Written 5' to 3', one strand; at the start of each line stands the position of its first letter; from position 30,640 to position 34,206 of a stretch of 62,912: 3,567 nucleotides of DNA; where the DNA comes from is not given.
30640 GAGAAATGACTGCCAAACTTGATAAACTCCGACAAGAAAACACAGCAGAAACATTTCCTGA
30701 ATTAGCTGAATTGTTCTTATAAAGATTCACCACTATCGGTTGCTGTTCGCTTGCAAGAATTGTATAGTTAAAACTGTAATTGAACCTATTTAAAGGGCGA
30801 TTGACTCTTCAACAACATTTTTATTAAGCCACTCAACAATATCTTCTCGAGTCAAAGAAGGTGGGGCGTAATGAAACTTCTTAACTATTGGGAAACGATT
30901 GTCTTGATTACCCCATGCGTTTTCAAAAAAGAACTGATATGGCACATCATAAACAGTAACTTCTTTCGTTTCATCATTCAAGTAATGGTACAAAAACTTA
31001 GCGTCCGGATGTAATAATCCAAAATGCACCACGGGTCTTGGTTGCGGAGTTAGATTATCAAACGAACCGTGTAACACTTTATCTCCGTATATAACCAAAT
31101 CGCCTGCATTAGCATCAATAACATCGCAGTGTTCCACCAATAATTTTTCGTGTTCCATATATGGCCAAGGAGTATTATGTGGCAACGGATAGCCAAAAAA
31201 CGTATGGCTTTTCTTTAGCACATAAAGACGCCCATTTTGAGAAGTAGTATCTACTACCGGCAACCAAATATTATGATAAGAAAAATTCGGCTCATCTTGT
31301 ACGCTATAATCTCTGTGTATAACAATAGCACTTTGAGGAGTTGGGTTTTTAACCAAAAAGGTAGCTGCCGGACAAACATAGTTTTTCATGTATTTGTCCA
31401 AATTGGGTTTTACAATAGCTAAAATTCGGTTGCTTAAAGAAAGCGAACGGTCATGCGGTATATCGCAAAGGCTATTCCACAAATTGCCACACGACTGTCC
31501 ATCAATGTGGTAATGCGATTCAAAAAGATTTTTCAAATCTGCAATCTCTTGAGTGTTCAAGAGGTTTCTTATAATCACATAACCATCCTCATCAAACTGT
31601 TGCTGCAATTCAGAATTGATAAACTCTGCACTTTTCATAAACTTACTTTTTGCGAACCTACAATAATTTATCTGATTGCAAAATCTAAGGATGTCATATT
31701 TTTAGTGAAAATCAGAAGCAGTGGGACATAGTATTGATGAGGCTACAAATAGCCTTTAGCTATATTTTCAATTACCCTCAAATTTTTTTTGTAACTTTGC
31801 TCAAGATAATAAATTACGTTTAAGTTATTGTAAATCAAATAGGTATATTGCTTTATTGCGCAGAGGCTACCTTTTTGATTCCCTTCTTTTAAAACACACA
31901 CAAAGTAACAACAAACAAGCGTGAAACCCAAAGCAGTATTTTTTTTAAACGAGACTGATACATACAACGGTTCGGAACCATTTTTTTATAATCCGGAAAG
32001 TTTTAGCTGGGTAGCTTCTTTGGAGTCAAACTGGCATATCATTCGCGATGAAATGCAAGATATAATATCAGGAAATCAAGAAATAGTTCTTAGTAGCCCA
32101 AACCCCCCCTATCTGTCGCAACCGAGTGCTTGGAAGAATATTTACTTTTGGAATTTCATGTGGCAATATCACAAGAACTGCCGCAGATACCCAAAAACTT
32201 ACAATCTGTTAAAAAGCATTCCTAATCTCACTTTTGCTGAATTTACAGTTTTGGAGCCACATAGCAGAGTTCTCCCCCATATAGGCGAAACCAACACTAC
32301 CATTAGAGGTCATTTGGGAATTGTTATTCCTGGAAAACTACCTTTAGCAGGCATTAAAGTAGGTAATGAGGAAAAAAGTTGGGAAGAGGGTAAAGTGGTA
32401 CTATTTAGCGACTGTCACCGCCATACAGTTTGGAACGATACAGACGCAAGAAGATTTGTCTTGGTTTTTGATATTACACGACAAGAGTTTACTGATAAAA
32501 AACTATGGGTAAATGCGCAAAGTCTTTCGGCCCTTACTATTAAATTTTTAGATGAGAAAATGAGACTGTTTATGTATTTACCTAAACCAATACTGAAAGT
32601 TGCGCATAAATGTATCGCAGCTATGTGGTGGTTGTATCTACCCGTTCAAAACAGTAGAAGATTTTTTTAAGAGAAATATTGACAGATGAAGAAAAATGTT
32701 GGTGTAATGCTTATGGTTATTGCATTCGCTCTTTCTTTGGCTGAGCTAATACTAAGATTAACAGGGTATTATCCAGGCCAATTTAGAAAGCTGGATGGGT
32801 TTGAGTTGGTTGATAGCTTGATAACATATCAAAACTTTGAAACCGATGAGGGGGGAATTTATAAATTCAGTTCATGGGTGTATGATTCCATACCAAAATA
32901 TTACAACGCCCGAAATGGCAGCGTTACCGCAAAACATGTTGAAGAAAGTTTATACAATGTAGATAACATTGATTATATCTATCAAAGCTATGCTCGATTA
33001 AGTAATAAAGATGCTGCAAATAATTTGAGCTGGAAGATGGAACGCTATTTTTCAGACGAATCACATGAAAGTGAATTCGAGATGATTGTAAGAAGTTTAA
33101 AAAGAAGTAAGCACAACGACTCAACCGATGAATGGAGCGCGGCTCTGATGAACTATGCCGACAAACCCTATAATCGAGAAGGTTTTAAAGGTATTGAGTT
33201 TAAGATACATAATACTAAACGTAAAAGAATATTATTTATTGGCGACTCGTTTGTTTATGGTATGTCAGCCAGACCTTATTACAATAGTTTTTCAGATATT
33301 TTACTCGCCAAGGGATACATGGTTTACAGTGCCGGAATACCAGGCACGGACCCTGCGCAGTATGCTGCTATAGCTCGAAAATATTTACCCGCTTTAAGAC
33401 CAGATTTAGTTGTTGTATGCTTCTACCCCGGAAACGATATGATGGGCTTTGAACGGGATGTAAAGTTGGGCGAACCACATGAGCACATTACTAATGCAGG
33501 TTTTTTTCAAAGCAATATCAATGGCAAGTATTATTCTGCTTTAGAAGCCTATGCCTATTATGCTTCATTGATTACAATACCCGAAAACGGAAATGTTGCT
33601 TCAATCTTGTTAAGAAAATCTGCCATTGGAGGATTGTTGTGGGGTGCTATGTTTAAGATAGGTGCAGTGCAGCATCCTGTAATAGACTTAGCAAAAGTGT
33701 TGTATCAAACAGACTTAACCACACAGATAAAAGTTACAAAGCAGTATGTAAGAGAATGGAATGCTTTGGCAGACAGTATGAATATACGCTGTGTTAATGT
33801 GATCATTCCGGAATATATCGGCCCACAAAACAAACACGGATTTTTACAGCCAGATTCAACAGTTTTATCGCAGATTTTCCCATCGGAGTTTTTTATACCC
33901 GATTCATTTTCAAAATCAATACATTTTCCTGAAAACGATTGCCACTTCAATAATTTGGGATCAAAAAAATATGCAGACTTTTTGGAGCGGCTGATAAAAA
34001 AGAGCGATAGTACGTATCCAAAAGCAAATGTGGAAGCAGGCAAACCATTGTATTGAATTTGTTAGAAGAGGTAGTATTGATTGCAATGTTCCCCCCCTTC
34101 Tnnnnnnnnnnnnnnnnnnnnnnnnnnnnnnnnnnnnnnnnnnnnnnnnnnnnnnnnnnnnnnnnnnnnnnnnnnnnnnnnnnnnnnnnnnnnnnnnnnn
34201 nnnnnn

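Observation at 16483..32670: Dense oxidative-tailoring locus (9 Fe/2OG oxygenases, 3 radical SAM enzymes, penta-CxxCH lipoprotein) with no recognisable scaffold gene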

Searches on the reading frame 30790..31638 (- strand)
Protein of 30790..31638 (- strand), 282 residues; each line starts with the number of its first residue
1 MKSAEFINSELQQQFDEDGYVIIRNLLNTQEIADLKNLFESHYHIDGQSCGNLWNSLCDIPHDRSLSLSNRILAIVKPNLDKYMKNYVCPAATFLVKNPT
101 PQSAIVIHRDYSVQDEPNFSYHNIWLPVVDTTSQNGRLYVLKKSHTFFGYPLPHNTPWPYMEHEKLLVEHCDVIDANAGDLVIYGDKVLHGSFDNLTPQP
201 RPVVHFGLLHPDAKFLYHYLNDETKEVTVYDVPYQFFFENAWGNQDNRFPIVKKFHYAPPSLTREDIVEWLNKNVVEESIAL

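Call 4: search_protein_families(library=pfam, proteins=[window:30790-31638:-], max_evalue=0.01)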
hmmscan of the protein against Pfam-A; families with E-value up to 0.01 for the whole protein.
window:30790-31638:- (282 aa): 1 family
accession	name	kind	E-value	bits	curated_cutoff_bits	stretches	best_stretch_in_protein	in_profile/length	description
PF05721.19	PhyH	-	2.8e-15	57.6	22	1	15-202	1-212/213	Phytanoyl-CoA dioxygenase (PhyH)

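Call 6: search_protein_families(library=ncbifam, proteins=[window:30790-31638:-], max_evalue=0.001)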
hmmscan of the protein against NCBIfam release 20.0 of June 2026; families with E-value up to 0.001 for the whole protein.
window:30790-31638:- (282 aa): 2 families
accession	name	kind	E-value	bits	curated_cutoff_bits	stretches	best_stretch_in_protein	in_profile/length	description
TIGR04324.1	SpoChoClust_2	subfamily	0.0001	22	150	1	102-201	108-205/248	sporadic carbohydrate cluster 2OG-Fe(II) oxygenase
TIGR02408.1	ectoine_ThpD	equivalog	0.00031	20.2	336.5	0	172-204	211-243/277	ectoine hydroxylase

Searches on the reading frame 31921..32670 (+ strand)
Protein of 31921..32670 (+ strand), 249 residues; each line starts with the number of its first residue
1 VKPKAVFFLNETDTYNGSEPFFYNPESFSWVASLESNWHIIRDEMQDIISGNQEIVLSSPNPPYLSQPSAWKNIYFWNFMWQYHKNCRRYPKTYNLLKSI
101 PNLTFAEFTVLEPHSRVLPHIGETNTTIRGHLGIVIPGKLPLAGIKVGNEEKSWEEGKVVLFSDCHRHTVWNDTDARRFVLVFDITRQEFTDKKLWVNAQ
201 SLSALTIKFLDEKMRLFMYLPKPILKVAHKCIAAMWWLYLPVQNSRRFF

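Call 4: search_protein_families(library=pfam, proteins=[window:31921-32670:+], max_evalue=0.01)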
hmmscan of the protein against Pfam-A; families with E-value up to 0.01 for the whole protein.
window:31921-32670:+ (249 aa): 1 family
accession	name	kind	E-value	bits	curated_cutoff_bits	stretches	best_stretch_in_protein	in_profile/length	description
PF05118.21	Asp_Arg_Hydrox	-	3e-38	131.6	22.6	1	35-187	1-156/157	Aspartyl/Asparaginyl beta-hydroxylase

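Call 6: search_protein_families(library=ncbifam, proteins=[window:31921-32670:+], max_evalue=0.001)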
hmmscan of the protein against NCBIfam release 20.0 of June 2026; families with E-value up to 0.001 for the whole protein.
window:31921-32670:+ (249 aa): 2 families
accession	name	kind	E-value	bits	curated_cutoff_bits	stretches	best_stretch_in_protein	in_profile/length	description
NF052565.1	OrnLipAcylHsRhiz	equivalog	6e-33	114.1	450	1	19-188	41-213/259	ornithine lipid ester-linked acyl 2-hydroxylase OlsC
NF033391.2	lipid_A_LpxO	equivalog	4.4e-19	68.7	500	1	19-188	52-221/297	lipid A hydroxylase LpxO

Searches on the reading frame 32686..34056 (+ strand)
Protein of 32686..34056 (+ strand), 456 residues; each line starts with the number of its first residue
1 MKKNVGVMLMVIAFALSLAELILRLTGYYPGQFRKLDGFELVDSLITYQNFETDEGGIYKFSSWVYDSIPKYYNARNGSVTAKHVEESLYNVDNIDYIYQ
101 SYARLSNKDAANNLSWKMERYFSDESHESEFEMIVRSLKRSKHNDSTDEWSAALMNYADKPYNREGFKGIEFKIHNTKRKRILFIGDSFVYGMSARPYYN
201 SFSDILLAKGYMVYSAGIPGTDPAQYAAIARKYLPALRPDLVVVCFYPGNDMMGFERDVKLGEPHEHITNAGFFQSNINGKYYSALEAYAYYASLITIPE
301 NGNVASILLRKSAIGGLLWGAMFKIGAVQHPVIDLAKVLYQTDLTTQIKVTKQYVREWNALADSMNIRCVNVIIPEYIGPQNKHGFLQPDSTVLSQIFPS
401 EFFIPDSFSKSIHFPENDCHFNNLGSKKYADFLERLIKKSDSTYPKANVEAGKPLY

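Call 4: search_protein_families(library=pfam, proteins=[window:32686-34056:+], max_evalue=0.01)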
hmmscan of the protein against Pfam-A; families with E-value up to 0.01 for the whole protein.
window:32686-34056:+ (456 aa): 1 family
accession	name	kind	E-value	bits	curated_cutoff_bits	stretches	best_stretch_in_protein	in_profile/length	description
PF13472.12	Lipase_GDSL_2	-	8.6e-05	23.5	32.9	1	184-251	1-74/178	GDSL-like Lipase/Acylhydrolase family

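Call 6: search_protein_families(library=ncbifam, proteins=[window:32686-34056:+], max_evalue=0.001)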
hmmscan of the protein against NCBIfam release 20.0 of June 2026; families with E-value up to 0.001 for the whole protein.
window:32686-34056:+ (456 aa): 0 families
